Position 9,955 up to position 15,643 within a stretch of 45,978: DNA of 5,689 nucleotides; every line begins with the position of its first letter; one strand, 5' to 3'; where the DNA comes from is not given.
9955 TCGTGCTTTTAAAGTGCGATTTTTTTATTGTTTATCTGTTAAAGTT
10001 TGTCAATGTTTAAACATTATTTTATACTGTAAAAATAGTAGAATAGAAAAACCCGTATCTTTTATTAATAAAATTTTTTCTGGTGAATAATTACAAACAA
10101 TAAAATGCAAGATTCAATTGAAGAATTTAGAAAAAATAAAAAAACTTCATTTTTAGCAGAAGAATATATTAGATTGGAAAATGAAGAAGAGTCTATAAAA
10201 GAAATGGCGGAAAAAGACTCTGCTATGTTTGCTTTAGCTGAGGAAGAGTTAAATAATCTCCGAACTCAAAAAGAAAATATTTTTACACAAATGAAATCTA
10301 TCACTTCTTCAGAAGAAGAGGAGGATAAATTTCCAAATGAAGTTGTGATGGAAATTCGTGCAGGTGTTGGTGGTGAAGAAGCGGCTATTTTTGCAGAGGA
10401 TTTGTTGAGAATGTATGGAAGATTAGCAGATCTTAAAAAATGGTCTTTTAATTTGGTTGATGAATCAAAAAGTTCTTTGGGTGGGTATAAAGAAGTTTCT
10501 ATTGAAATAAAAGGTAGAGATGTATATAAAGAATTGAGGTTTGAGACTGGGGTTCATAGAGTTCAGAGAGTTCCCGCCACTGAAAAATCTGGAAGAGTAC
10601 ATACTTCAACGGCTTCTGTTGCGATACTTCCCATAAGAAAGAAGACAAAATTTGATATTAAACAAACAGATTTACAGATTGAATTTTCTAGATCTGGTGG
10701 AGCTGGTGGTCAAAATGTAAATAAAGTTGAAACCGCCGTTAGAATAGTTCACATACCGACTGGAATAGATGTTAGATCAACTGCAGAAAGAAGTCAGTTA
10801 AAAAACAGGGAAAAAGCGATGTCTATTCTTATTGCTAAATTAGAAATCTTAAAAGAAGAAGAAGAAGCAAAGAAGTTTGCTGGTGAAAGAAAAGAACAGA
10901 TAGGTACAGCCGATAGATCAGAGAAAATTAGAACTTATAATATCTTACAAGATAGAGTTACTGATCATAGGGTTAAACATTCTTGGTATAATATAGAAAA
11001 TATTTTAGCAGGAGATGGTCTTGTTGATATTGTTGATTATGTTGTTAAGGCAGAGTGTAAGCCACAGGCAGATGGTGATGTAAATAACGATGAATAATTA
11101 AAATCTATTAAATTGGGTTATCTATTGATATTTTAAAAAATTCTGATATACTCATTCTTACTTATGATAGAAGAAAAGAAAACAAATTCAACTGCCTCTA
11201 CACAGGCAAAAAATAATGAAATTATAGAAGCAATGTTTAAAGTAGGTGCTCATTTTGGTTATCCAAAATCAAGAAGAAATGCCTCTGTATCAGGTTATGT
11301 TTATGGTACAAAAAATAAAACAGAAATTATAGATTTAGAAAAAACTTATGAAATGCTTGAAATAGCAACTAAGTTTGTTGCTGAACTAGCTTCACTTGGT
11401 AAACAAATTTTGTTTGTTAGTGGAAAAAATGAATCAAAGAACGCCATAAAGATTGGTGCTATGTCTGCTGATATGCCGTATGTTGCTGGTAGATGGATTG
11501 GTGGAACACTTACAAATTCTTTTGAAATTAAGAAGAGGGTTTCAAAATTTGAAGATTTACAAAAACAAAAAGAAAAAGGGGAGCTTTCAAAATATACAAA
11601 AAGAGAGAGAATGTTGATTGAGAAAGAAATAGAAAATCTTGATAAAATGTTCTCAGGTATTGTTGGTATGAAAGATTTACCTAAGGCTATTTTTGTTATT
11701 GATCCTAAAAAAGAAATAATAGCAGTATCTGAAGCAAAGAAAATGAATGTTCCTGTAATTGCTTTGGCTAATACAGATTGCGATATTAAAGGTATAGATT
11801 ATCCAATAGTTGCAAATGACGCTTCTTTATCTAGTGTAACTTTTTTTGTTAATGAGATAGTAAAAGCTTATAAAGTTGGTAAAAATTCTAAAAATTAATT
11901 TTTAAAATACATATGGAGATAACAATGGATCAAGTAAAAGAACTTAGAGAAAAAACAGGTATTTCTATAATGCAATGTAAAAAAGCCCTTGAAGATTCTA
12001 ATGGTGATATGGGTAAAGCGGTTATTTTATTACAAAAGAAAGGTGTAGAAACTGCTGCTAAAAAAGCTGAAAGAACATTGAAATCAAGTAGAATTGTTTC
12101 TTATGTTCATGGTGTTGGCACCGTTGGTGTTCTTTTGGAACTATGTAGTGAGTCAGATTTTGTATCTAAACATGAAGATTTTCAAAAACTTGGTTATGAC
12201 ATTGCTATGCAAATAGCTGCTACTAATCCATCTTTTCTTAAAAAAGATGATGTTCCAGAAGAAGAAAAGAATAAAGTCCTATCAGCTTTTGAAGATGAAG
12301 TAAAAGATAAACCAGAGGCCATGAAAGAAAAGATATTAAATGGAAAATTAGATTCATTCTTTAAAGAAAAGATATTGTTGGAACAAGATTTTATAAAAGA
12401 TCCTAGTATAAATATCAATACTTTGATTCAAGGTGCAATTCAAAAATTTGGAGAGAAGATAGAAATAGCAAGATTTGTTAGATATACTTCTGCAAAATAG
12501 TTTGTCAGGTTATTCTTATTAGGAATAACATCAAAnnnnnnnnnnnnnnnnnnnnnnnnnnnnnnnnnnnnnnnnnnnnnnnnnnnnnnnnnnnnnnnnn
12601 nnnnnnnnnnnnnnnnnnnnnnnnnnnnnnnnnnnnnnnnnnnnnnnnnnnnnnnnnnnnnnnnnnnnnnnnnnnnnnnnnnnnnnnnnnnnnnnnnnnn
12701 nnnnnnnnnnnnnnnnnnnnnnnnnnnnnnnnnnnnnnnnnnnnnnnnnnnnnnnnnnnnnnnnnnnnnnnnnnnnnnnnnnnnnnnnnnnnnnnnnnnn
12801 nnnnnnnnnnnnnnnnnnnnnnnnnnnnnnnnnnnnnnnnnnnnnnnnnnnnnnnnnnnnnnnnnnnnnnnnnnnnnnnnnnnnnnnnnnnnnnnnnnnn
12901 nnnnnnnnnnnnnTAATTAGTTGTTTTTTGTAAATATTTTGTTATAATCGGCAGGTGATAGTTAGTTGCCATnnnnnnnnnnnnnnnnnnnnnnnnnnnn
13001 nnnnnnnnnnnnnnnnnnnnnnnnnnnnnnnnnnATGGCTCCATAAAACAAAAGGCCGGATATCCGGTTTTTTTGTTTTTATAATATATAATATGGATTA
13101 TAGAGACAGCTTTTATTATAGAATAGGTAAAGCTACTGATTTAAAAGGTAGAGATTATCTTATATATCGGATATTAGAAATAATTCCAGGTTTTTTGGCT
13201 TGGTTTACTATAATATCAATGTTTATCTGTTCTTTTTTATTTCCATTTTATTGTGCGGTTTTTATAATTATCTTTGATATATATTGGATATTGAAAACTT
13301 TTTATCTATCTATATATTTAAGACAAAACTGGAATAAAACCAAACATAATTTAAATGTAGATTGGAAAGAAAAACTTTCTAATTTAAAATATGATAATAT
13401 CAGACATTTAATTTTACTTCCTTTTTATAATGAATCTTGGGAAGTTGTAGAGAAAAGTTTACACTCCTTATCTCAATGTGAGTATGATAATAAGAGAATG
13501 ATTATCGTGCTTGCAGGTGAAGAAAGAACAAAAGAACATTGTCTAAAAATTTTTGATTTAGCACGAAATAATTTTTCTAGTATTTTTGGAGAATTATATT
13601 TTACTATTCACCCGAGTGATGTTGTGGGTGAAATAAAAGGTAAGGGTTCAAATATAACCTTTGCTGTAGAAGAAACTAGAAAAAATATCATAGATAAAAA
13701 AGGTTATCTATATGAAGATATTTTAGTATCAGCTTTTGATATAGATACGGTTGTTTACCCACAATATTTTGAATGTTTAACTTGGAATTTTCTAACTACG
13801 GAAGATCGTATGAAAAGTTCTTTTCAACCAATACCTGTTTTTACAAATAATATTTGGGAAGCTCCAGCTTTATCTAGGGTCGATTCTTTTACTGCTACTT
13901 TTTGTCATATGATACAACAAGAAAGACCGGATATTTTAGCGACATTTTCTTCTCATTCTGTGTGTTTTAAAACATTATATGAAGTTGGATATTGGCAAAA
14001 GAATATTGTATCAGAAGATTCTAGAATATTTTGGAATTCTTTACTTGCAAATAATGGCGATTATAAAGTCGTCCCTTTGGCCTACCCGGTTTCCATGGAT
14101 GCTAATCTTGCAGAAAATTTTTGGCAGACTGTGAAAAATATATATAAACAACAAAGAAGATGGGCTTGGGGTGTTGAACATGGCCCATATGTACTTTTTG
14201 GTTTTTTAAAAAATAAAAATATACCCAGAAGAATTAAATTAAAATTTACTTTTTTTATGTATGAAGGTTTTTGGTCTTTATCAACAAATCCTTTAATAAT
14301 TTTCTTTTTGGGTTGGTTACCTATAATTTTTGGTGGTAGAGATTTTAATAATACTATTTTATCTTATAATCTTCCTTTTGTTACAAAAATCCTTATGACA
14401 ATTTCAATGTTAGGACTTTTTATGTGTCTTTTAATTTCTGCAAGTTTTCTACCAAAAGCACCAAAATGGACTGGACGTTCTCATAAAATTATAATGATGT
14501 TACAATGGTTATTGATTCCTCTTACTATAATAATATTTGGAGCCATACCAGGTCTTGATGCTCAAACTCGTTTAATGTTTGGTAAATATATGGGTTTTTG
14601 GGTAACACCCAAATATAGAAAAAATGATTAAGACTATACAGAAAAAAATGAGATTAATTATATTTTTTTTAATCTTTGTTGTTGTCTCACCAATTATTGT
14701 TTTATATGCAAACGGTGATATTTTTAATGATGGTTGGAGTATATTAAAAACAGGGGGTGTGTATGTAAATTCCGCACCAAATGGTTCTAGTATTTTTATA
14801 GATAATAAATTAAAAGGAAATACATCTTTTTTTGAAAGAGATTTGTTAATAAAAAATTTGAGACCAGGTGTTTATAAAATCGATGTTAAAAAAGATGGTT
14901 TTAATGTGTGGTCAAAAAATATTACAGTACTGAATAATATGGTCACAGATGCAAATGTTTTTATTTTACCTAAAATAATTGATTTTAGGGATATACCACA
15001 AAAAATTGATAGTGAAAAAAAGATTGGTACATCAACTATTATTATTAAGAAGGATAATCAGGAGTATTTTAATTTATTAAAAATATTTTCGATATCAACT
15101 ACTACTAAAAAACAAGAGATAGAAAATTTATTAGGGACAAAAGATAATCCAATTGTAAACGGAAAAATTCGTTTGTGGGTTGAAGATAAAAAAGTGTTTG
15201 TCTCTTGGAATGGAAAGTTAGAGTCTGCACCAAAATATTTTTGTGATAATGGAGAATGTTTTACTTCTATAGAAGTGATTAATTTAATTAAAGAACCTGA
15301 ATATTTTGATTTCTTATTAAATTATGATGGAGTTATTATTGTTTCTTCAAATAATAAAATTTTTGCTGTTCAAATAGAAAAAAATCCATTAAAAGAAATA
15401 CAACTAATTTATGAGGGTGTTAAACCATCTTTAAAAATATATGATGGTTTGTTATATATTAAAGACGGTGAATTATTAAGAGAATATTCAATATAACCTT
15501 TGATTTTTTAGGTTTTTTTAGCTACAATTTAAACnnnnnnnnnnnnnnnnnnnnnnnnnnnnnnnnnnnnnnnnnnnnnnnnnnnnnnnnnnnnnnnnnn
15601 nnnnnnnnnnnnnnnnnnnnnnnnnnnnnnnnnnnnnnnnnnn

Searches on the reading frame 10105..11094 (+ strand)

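Call 59: search_protein_families(library=pfam, proteins=[window:10105-11094:+], max_evalue=0.001)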
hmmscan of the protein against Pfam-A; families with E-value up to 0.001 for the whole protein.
window:10105-11094:+ (330 aa): 2 families
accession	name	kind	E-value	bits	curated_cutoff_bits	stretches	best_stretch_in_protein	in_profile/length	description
PF03462.23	PCRF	-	7.9e-51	173.1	24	1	10-172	30-194/194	PCRF domain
PF00472.26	RF-1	-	2.6e-36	124.5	35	1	181-289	3-116/116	RF-1 domain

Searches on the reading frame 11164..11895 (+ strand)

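Call 59: search_protein_families(library=pfam, proteins=[window:11164-11895:+], max_evalue=0.001)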
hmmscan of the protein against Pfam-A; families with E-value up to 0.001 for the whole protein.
window:11164-11895:+ (244 aa): 1 family
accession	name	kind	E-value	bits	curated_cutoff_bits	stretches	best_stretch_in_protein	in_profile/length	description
PF00318.25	Ribosomal_S2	-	2.5e-68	230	26.1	1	24-237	1-214/216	Ribosomal protein S2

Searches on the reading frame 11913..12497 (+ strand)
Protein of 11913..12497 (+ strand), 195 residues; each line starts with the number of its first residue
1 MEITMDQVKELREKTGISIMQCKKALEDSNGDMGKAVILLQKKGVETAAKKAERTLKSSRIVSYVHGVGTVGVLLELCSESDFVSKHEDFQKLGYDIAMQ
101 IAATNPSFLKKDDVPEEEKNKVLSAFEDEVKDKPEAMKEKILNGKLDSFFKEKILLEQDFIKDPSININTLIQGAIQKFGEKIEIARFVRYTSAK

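Call 59: search_protein_families(library=pfam, proteins=[window:11913-12497:+], max_evalue=0.001)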
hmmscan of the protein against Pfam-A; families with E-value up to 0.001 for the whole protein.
window:11913-12497:+ (195 aa): 3 families
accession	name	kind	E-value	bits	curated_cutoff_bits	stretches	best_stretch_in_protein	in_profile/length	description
PF00889.24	EF_TS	-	2.3e-28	99.6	27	1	52-192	72-201/204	Elongation factor TS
PF25025.1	EF-Ts_N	-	6e-06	26.6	33.2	1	6-42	15-52/60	Elongation factor Ts, mitochondrial, N-terminal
PF22566.2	UBA_8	-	1.5e-05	25.1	26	1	10-39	9-38/46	UBA-like domain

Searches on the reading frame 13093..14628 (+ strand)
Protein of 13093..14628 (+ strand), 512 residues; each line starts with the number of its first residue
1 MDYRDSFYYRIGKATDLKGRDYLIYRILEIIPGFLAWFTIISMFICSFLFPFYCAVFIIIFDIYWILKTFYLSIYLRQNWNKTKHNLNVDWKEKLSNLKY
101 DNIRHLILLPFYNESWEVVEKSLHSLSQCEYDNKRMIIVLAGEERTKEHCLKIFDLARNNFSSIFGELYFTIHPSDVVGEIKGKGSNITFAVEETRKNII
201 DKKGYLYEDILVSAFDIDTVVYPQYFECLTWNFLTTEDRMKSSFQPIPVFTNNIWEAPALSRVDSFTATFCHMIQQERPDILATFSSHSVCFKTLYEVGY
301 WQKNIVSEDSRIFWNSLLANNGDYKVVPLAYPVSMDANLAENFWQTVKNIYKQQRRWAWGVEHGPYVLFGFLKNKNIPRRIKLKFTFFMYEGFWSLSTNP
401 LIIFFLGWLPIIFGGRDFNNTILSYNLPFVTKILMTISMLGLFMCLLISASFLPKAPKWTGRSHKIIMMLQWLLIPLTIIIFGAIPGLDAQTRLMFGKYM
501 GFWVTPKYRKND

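Call 59: search_protein_families(library=pfam, proteins=[window:13093-14628:+], max_evalue=0.001)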
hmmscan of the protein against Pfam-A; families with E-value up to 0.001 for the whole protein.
window:13093-14628:+ (512 aa): 1 family
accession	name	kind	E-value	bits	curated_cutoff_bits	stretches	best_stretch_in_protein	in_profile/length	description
PF13632.12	Glyco_trans_2_3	-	1.2e-06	28.9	27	1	216-441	6-182/198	Glycosyl transferase family group 2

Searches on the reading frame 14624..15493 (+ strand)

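Call 3: search_protein_families(library=pfam, proteins=[window:14624-15493:+], max_evalue=0.01)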
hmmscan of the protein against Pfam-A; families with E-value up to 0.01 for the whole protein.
window:14624-15493:+ (290 aa): 1 family
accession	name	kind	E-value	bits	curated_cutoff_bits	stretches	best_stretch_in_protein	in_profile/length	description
PF08308.17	PEGA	-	3.7e-08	33.6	20.8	1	44-111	2-64/71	PEGA domain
